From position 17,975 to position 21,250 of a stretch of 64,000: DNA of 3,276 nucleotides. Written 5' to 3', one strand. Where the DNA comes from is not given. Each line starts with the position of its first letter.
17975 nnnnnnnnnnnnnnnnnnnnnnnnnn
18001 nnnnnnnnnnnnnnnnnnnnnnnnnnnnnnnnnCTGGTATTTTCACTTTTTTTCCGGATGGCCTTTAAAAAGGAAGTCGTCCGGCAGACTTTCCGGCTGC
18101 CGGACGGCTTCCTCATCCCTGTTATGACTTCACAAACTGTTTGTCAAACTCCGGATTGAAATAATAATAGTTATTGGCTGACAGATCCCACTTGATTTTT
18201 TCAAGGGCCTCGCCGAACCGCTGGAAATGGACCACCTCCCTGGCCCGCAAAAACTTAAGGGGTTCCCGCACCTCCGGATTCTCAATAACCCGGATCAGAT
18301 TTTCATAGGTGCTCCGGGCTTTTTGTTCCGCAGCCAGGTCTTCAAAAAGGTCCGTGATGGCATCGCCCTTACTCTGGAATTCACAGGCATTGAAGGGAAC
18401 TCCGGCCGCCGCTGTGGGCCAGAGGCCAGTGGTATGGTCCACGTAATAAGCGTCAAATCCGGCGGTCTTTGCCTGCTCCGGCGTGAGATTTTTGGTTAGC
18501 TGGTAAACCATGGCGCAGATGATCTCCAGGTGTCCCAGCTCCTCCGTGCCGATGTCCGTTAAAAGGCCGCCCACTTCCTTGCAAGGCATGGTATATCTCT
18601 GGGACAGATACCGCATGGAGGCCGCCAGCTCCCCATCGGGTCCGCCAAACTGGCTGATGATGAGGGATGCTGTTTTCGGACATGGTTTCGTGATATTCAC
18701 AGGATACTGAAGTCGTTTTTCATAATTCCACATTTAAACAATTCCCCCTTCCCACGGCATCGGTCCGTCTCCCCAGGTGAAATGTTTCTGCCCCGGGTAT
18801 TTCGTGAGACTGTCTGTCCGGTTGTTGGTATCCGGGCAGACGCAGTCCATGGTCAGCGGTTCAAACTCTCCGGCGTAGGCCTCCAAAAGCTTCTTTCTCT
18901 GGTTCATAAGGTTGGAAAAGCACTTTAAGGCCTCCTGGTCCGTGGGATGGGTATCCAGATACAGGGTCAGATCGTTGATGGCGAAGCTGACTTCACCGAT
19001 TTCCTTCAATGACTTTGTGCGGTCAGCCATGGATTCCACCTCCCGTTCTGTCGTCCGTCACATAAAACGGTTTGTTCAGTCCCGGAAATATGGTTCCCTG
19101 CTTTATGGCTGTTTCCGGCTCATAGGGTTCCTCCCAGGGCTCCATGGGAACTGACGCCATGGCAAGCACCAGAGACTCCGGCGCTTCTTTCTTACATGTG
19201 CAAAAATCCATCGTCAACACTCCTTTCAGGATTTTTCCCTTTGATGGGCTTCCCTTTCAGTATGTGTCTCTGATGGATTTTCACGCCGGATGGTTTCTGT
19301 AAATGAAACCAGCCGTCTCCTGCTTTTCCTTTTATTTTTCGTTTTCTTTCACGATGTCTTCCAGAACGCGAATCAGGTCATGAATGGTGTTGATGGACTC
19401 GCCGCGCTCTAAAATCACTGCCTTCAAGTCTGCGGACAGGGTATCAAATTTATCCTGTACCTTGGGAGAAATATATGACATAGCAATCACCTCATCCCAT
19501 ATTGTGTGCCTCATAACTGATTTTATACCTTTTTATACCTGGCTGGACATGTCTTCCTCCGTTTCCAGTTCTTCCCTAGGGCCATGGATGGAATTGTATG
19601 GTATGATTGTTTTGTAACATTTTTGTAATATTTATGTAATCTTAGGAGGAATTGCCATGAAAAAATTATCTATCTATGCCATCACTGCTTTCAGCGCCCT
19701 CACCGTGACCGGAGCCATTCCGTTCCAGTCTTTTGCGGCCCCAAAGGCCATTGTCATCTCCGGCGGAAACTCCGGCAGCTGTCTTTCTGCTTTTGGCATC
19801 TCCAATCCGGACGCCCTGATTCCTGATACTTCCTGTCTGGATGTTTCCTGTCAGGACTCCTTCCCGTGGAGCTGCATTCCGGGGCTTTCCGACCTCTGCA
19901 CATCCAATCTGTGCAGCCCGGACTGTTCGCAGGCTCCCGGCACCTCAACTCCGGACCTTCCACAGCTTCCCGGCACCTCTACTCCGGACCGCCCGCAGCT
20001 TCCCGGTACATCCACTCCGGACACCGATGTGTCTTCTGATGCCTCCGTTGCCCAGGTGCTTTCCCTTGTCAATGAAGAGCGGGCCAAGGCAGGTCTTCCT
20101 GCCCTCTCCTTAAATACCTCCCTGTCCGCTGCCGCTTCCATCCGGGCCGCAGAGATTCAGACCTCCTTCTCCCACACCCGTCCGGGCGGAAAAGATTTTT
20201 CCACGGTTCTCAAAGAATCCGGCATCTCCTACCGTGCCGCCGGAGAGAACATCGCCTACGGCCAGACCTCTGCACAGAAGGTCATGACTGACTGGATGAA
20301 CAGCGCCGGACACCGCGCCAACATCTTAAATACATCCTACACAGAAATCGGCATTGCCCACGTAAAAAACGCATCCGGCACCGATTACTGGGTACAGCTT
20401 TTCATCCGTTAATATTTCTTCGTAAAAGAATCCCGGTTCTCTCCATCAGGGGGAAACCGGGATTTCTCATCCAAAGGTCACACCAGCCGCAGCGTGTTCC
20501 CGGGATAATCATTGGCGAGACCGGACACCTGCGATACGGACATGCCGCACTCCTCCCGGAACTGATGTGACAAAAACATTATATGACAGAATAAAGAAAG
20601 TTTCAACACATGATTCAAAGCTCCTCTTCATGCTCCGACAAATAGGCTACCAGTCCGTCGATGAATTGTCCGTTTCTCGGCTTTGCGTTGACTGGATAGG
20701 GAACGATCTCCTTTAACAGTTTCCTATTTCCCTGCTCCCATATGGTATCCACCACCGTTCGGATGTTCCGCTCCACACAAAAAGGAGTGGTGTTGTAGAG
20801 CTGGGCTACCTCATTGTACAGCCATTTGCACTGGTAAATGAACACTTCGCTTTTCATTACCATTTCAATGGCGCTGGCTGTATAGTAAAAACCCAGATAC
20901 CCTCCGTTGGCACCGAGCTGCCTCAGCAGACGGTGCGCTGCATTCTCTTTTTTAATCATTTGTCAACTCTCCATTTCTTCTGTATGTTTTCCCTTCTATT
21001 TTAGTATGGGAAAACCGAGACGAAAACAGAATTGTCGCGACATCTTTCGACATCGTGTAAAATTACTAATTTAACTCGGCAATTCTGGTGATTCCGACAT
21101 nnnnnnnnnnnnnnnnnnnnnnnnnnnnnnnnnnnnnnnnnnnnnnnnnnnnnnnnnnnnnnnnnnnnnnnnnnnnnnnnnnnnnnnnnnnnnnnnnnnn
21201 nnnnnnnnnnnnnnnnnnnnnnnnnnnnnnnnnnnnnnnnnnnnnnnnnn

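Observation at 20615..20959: Receiver-less Spo0A C-terminal domain protein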

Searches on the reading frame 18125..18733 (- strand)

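Call 3: search_protein_families(library=pfam, proteins=[window:18125-18733:-], max_evalue=0.01)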
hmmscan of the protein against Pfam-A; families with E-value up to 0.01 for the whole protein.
window:18125-18733:- (203 aa): 3 families
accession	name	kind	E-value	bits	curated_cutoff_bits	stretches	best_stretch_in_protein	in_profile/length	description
PF05067.18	Mn_catalase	-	3.8e-51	174.2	27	1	1-181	1-195/284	Manganese containing catalase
PF02915.23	Rubrerythrin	-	8.9e-06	26.6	22.8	1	133-196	7-78/137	Rubrerythrin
PF03232.19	COQ7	-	0.0011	19.1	23.5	0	34-78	13-58/169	Ubiquinone biosynthesis protein COQ7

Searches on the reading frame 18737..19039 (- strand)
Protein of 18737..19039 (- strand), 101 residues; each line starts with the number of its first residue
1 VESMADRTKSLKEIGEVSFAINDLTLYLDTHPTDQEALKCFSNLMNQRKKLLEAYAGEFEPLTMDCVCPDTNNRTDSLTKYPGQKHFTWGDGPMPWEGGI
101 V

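Call 3: search_protein_families(library=pfam, proteins=[window:18737-19039:-], max_evalue=0.01)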
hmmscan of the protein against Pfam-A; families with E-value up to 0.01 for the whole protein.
window:18737-19039:- (101 aa): 1 family
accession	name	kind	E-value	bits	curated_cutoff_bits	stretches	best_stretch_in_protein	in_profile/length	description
PF12652.12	CotJB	-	4.8e-23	81.6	29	1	9-97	2-76/76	CotJB protein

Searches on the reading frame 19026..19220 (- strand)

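Call 3: search_protein_families(library=pfam, proteins=[window:19026-19220:-], max_evalue=0.01)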
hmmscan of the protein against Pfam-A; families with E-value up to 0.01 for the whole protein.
window:19026-19220:- (65 aa): 1 family
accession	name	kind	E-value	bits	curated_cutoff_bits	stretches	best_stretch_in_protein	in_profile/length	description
PF11007.13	CotJA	-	9.4e-16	57.8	25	1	19-52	2-35/35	Spore coat associated protein JA (CotJA)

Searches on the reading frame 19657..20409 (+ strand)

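Call 3: search_protein_families(library=pfam, proteins=[window:19657-20409:+], max_evalue=0.01)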
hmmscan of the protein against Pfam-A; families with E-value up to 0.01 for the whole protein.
window:19657-20409:+ (251 aa): 1 family
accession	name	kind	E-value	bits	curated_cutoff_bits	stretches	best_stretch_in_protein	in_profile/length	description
PF00188.32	CAP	-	1.6e-24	87.4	21.1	1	135-249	1-117/117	Cysteine-rich secretory protein family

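Call 4: search_protein_families(library=ncbifam, proteins=[window:19657-20409:+], max_evalue=0.01)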
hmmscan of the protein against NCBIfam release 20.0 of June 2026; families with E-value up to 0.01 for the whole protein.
window:19657-20409:+ (251 aa): 2 families
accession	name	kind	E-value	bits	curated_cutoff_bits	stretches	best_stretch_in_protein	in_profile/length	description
TIGR02909.1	spore_YkwD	subfamily_domain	8.4e-37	125.9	171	1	132-250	6-126/127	uncharacterized protein, YkwD family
NF052539.1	DivAsocLipDalA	equivalog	1e-11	45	200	1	131-248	48-167/169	divisome-associated lipoprotein DalA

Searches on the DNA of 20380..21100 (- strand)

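Call 45: search_rna_families(source=window, start=20380, end=21100, threshold=evalue, max_evalue=10, show_alignments=3)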
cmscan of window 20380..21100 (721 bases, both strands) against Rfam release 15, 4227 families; matches with E-value up to 10: 1.
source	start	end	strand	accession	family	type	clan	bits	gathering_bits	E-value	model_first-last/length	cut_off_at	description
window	20690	20720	+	RF02855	Ysr251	Gene; antisense;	-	10.8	100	3.1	136-166/194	no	Yersinia sRNA 251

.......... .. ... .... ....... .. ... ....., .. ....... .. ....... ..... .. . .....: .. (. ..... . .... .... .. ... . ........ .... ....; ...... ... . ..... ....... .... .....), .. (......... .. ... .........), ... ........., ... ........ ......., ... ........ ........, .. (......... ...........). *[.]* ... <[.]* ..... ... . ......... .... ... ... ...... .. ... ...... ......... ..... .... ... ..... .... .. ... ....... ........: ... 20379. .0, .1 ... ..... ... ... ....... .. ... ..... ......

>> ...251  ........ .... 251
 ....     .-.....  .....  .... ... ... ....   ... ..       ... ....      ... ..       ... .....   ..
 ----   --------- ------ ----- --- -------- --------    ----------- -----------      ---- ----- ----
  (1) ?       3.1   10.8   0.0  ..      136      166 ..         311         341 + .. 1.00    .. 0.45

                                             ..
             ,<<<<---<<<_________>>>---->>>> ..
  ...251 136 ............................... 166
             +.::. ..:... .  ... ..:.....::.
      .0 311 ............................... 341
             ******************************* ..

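Call 53: build_rna_model(alignment_id=A3)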
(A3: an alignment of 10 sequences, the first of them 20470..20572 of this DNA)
Model R1 built from alignment A3 (10 sequences, 106 columns); structure: RNAalifold consensus.
model positions 102; base pairs 35; branch points 2; effective number of sequences 0.83; information 0.591 bits per position. Calibrated on 0.2 Mb of random sequence (short: E-values are rough).
structure used (alignment columns):
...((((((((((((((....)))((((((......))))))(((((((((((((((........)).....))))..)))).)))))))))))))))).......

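Call 54: search_with_rna_model(model_id=R1, sources=[window, L005, L011, L012, L013, L015, L016, L020, L022, L023, L025, L028, L030, L032, L033, L035, L039, L042, L043, L045, L049, L050, L051, L055, L062, L100, L101, L104, L105, L117, L120, L116, L048, L044, L046, L047, L052, L053, L054, L056, L057, L058, L059, L060, L061, L063, L064, L065, L066, L067, L068, L069, L070, L071, L072, L073, L074, L075, L076, L077, L078, L079, L080, L081, L082, L083, L084, L085, L086, L087, L088, L089, L090, L091, L092, L093, L094, L095, L096, L097, L098, L099, L102, L103, L106, L107, L108, L109, L110, L111, L112, L113, L114, L115, L118, L119, L121], max_evalue=0.01)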
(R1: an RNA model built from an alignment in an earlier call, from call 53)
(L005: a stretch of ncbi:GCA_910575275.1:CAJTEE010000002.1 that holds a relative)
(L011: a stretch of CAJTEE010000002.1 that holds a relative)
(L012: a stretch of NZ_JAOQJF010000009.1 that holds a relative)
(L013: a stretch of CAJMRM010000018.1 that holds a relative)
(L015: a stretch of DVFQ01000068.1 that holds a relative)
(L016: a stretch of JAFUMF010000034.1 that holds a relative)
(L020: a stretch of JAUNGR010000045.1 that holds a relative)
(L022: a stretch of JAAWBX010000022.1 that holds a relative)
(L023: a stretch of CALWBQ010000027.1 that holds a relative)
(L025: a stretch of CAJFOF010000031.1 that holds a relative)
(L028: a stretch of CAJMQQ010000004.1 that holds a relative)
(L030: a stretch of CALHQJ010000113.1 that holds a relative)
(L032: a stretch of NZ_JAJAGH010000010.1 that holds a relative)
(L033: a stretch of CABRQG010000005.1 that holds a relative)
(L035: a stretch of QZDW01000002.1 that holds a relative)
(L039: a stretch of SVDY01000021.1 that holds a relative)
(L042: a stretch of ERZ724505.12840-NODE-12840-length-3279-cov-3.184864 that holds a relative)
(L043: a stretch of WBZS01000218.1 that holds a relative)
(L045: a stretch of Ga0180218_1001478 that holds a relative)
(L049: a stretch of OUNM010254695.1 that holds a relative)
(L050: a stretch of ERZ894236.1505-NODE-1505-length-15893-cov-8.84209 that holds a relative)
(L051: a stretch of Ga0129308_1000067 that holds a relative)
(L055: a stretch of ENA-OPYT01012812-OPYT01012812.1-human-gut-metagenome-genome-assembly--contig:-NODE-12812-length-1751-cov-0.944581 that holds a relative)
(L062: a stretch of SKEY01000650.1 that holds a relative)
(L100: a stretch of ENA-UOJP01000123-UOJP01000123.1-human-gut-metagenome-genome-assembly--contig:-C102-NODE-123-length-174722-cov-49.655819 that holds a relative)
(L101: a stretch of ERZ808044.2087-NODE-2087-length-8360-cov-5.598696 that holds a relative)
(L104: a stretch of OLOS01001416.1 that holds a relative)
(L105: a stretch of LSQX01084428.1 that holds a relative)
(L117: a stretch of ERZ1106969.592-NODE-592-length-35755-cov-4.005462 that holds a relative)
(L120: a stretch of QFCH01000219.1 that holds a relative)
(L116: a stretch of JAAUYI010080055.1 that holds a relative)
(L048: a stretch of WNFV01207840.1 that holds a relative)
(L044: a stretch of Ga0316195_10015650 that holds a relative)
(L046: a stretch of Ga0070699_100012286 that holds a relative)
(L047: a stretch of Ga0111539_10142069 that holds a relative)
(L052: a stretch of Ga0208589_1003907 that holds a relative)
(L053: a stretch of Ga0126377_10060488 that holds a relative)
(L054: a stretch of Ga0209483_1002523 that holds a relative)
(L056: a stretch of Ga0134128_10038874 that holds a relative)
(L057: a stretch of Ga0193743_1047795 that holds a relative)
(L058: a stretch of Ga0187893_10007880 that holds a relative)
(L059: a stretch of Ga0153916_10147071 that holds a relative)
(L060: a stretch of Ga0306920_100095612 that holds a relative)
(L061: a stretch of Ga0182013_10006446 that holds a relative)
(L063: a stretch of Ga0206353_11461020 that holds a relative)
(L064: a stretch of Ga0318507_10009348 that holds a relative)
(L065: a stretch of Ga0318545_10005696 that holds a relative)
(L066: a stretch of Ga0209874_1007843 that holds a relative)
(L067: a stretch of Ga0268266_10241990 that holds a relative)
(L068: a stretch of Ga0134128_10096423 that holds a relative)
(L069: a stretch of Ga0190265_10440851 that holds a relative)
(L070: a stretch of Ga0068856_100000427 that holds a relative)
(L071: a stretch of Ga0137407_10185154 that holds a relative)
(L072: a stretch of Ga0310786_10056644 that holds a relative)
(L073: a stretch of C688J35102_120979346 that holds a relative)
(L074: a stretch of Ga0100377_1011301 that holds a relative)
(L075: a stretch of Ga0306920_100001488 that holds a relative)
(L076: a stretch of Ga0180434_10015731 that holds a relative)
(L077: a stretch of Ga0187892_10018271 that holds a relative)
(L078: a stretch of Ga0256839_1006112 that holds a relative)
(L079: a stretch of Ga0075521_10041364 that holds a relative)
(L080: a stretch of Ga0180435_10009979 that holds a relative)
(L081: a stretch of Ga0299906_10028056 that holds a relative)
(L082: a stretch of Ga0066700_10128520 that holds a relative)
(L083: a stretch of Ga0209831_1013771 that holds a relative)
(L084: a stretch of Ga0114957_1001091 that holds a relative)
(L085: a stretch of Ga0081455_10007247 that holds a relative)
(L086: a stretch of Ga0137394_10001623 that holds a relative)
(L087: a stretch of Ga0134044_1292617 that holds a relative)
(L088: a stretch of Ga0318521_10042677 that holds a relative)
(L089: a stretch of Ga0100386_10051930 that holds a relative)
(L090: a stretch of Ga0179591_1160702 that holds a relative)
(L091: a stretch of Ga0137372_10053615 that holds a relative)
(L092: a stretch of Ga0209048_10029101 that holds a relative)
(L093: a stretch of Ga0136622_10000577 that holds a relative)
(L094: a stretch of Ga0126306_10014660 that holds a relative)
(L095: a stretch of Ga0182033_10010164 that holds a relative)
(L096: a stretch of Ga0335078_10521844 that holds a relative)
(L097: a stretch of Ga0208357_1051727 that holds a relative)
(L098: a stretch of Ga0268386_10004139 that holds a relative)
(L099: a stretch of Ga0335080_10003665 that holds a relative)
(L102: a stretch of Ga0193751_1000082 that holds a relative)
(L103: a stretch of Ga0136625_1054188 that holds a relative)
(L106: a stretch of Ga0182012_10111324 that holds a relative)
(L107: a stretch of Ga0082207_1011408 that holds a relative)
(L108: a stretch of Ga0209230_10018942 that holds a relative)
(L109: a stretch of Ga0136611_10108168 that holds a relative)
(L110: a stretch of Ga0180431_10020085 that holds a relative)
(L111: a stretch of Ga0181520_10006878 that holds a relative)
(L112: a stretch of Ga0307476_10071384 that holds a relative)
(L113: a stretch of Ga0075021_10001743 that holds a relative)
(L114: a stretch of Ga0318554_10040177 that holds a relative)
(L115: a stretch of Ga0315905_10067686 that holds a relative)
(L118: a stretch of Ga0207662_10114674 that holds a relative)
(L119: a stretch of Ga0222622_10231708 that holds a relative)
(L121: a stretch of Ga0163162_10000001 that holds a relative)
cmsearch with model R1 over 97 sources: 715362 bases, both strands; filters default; matches with E-value up to 0.01: 10.
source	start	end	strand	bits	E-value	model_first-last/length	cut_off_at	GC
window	20472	20573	-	116.1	9.8e-31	1-102/102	no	0.59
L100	10219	10321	+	111.8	1.8e-29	1-102/102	no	0.57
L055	417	519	-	110.6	4.1e-29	1-102/102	no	0.56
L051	5164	5265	-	109.1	1.1e-28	1-102/102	no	0.55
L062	1180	1281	+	103.9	3.7e-27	1-102/102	no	0.59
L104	4693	4794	+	103.9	3.7e-27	1-102/102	no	0.59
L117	5311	5412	-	103.7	4.4e-27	1-102/102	no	0.59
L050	6582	6683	-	103.3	5.5e-27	1-102/102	no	0.59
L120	83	184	+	103.3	5.5e-27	1-102/102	no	0.59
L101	5155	5256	-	99.1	9.5e-26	1-102/102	no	0.53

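Call 64: search_with_rna_model(model_id=R1, sources=[window, L001, L003, L008, L009, L010, L014, L017, L018, L019, L100, L055, L051, L062, L104, L117, L050, L120, L101], max_evalue=0.001, make_alignment=true)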
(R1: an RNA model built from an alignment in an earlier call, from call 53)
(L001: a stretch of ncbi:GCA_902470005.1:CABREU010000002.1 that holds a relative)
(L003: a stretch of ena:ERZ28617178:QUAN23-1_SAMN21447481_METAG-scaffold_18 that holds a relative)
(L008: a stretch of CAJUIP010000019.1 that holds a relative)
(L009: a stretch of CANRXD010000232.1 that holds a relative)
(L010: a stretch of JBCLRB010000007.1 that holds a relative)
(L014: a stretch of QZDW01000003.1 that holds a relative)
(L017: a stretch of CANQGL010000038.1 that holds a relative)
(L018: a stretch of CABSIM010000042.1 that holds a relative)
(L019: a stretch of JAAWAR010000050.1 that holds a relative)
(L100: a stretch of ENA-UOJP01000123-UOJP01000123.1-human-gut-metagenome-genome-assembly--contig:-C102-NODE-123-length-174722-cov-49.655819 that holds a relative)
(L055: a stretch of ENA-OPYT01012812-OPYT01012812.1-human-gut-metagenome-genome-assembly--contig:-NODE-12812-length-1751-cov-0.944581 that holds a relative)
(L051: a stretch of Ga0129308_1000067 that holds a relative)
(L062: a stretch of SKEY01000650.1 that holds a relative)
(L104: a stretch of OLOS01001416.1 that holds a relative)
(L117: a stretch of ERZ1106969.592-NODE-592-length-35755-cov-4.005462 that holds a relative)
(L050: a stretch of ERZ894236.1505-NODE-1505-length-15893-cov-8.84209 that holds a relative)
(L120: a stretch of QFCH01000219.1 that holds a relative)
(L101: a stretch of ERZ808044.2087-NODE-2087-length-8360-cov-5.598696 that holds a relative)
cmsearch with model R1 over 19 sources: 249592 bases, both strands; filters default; matches with E-value up to 0.001: 19.
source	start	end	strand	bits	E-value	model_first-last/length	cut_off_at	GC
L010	6387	6488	+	117.7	1.2e-31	1-102/102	no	0.54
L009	2870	2971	+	117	1.9e-31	1-102/102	no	0.55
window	20472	20573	-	116.1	3.4e-31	1-102/102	no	0.59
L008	6387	6488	+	115.7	4.6e-31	1-102/102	no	0.56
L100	10219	10321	+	111.8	6.2e-30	1-102/102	no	0.57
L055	417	519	-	110.6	1.4e-29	1-102/102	no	0.56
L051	5164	5265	-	109.1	3.9e-29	1-102/102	no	0.55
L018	6301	6402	+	108.2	7e-29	1-102/102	no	0.57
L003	8391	8492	+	108.1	7.7e-29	1-102/102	no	0.53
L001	8391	8492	+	106.9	1.8e-28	1-102/102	no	0.52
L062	1180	1281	+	103.9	1.3e-27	1-102/102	no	0.59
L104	4693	4794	+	103.9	1.3e-27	1-102/102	no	0.59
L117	5311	5412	-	103.7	1.5e-27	1-102/102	no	0.59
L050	6582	6683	-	103.3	1.9e-27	1-102/102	no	0.59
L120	83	184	+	103.3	1.9e-27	1-102/102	no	0.59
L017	6400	6502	+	101.3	7.4e-27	1-102/102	no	0.65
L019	6400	6499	+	99.3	3e-26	1-102/102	no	0.61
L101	5155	5256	-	99.1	3.3e-26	1-102/102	no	0.53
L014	6493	6593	+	96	2.7e-25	1-102/102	no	0.5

Alignment A5: 19 matches aligned to the model, 103 columns, each read 5' to 3' on its own strand. Consensus structure (alignment columns), stored with it:
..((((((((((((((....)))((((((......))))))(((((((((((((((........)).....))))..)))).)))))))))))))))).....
